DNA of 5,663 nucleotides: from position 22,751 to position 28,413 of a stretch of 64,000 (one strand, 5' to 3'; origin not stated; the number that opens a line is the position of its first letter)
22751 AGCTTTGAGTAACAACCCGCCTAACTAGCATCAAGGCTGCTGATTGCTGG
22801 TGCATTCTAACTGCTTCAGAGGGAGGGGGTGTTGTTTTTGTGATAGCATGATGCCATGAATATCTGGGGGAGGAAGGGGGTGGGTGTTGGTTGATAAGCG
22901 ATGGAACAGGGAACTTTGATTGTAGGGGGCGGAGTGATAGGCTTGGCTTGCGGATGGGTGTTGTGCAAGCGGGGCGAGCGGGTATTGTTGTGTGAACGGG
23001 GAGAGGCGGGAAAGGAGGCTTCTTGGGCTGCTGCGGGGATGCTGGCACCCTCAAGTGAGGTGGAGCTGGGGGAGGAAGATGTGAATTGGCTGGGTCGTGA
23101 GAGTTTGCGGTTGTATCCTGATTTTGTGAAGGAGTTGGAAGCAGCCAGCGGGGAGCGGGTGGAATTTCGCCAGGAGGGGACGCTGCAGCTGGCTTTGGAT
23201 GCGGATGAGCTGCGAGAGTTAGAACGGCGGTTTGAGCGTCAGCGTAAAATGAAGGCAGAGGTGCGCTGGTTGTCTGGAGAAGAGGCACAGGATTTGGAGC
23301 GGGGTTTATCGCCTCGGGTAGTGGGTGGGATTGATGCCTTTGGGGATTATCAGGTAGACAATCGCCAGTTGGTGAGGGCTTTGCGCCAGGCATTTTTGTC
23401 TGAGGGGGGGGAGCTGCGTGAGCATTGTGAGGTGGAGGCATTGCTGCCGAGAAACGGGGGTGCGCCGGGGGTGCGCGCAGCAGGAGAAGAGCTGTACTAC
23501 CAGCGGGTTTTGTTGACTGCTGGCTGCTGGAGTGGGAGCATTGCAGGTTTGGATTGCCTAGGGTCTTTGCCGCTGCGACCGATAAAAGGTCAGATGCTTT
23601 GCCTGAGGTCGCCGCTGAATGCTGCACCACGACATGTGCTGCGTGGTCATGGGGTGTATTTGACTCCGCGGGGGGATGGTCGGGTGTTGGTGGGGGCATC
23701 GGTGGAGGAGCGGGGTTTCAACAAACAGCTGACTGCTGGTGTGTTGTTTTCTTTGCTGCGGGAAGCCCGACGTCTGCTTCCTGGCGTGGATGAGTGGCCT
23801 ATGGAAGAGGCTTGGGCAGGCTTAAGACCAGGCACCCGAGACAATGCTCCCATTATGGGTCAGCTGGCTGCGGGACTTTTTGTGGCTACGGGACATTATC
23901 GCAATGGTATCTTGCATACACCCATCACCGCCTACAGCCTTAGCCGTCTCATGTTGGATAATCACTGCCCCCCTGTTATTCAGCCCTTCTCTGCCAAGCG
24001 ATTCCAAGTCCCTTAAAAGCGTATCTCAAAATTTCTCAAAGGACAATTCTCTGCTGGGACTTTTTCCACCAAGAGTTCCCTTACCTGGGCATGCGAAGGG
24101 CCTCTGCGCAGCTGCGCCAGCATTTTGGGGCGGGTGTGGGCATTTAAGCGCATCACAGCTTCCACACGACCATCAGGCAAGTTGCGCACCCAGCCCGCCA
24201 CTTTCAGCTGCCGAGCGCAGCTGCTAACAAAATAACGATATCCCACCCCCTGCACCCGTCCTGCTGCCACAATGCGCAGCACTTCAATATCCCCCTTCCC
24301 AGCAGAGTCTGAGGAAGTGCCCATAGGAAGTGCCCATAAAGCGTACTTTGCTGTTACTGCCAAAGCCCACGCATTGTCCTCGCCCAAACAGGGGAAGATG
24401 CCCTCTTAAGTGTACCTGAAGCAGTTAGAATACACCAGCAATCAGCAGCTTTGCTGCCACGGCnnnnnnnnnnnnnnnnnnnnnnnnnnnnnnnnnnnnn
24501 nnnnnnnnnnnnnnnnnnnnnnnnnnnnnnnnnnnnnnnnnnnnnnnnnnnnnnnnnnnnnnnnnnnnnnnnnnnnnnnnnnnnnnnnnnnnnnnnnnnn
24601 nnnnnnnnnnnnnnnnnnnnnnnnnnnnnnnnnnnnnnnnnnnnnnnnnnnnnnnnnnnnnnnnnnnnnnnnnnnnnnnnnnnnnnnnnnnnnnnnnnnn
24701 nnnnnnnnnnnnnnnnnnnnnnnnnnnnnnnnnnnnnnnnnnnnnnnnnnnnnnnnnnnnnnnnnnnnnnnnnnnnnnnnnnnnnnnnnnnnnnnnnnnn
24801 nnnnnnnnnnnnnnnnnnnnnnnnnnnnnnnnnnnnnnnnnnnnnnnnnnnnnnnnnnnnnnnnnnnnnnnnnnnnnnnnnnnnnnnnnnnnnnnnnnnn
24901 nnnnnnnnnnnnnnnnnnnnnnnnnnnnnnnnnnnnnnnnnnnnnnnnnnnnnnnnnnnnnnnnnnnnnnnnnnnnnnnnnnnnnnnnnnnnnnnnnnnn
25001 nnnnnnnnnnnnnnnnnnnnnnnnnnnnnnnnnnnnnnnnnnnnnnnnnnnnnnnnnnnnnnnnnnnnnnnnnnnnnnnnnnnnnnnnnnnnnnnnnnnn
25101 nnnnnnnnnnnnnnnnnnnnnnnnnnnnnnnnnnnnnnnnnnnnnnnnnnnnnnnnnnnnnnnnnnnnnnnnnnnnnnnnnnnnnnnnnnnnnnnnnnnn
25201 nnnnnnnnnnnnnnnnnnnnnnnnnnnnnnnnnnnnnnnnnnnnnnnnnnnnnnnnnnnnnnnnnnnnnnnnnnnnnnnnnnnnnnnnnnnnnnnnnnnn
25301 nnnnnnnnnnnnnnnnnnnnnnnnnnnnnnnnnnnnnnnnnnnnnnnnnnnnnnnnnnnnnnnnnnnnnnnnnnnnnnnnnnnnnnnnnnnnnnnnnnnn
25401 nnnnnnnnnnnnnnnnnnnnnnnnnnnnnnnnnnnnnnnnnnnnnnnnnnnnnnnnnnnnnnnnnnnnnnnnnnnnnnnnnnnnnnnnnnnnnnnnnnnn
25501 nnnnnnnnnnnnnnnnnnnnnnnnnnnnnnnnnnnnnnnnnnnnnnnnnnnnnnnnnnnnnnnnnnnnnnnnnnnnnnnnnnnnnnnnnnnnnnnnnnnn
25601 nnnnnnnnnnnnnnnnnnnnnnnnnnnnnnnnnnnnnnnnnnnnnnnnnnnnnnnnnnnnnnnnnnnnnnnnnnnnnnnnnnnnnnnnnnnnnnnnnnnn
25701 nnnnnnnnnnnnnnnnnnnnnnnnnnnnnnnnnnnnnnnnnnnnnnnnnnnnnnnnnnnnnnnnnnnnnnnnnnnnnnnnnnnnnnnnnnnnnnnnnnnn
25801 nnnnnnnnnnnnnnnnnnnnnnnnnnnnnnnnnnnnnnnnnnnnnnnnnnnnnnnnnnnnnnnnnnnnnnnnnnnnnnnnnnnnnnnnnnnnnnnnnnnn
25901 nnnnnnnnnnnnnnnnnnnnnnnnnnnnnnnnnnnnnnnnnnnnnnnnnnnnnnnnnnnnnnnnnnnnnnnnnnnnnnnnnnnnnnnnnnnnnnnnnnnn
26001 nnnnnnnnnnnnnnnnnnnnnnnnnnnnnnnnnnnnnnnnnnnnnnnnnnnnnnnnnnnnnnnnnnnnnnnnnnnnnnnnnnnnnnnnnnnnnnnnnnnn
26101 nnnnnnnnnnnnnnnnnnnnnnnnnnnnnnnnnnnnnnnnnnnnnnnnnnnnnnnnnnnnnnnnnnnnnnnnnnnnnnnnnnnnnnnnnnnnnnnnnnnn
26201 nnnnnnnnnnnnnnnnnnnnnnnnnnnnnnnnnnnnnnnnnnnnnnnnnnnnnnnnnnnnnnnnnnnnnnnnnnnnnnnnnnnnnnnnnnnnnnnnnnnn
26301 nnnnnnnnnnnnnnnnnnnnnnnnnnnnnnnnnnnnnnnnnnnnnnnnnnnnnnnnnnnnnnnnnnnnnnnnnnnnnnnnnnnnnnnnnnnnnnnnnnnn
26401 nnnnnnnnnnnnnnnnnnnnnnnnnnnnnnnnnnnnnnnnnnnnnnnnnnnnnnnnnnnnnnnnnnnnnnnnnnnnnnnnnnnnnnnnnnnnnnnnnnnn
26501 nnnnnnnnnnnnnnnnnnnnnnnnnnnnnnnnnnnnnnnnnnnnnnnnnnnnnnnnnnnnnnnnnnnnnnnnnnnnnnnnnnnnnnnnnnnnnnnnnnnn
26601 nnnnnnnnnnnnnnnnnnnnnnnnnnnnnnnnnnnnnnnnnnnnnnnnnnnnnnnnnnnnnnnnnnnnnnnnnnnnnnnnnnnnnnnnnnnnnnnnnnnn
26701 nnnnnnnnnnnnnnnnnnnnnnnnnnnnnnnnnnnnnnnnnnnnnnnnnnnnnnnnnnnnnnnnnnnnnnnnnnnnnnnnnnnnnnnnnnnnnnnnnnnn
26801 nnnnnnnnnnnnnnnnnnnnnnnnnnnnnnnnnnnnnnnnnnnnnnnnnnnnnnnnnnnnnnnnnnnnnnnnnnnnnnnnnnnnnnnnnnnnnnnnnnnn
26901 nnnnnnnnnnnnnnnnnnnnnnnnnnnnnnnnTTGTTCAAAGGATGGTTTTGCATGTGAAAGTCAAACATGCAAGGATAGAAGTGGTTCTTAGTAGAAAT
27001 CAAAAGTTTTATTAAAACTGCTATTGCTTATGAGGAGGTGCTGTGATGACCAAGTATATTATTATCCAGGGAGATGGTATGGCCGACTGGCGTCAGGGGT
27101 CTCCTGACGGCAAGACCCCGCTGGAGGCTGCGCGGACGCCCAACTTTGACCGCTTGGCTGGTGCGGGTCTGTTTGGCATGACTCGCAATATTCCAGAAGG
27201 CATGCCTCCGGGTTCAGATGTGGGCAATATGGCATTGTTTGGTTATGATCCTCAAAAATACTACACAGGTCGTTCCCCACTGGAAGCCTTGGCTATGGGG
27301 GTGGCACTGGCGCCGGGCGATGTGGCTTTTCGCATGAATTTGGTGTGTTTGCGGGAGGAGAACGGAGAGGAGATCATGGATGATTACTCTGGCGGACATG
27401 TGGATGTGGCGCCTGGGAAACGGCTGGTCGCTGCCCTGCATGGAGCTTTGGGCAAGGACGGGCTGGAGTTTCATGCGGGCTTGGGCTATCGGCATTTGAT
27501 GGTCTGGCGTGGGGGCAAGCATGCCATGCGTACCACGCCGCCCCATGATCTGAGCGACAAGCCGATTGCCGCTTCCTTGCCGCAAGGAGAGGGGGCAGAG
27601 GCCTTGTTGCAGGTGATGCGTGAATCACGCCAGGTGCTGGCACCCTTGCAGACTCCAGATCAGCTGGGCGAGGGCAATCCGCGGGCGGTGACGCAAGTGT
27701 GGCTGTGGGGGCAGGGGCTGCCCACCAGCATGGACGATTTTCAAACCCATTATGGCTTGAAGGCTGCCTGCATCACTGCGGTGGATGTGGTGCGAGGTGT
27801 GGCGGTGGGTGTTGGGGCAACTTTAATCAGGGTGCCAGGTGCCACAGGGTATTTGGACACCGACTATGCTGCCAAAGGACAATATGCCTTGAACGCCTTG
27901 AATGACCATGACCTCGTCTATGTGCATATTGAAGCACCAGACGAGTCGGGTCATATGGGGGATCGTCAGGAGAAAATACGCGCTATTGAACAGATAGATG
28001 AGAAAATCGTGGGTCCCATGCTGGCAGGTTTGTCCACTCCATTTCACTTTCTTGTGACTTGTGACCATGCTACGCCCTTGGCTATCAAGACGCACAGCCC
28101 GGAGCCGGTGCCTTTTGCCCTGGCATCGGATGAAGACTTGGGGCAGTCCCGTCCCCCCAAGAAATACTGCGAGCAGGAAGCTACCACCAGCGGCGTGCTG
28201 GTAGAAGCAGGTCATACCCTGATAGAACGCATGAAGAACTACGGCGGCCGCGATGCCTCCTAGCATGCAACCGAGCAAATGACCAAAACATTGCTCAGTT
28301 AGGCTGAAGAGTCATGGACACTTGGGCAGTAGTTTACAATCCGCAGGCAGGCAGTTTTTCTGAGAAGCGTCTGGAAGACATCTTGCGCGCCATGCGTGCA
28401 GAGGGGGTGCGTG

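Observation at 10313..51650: Cassette-packaged RCC1 lipoprotein arrays built on a reiterated terminator-promoter-RBS element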

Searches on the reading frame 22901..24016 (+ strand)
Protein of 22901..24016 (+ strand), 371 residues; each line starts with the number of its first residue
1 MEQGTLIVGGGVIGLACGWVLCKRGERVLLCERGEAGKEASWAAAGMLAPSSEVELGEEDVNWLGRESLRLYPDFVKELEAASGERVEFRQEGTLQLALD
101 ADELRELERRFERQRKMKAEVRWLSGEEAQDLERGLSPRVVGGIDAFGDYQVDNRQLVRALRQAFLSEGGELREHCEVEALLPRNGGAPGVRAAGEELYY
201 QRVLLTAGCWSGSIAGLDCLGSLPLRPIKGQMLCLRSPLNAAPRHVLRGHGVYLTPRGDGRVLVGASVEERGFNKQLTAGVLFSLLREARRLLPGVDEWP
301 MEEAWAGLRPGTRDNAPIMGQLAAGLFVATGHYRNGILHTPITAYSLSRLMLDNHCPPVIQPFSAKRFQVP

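Call 11: search_protein_families(library=pfam, proteins=[window:22901-24016:+])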
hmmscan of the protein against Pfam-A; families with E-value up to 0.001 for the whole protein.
window:22901-24016:+ (371 aa): 3 families
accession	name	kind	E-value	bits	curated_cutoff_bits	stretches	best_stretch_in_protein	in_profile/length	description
PF01266.30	DAO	-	1.9e-75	255.1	27.9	1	6-347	3-350/353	FAD dependent oxidoreductase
PF00890.30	FAD_binding_2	-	8.9e-07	28.9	20.4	1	6-211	3-205/414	FAD binding domain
PF13450.12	NAD_binding_8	-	0.0002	22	21.9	1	7-34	1-28/68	NAD(P)-binding Rossmann-like domain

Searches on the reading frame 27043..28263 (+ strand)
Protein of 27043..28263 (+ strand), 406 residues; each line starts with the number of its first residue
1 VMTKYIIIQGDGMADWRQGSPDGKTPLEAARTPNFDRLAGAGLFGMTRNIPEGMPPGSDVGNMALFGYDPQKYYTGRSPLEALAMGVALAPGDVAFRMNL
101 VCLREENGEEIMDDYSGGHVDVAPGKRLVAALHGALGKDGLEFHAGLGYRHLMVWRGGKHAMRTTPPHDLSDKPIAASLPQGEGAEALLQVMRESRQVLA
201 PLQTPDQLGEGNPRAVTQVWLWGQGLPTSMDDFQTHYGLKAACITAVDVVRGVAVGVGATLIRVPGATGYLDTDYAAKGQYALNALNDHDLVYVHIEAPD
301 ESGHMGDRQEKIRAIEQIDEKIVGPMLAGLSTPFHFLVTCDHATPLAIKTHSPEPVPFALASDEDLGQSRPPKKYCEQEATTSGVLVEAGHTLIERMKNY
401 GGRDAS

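Call 12: search_protein_families(library=pfam, proteins=[window:27043-28263:+])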
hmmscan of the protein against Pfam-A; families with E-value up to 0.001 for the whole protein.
window:27043-28263:+ (406 aa): 2 families
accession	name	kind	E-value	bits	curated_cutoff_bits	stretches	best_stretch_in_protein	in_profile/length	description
PF10143.14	PhosphMutase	-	1e-52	178.9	21.5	1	39-200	1-165/170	2,3-bisphosphoglycerate-independent phosphoglycerate mutase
PF01676.23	Metalloenzyme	-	3.5e-40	138.5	24.3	1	4-372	2-228/252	Metalloenzyme superfamily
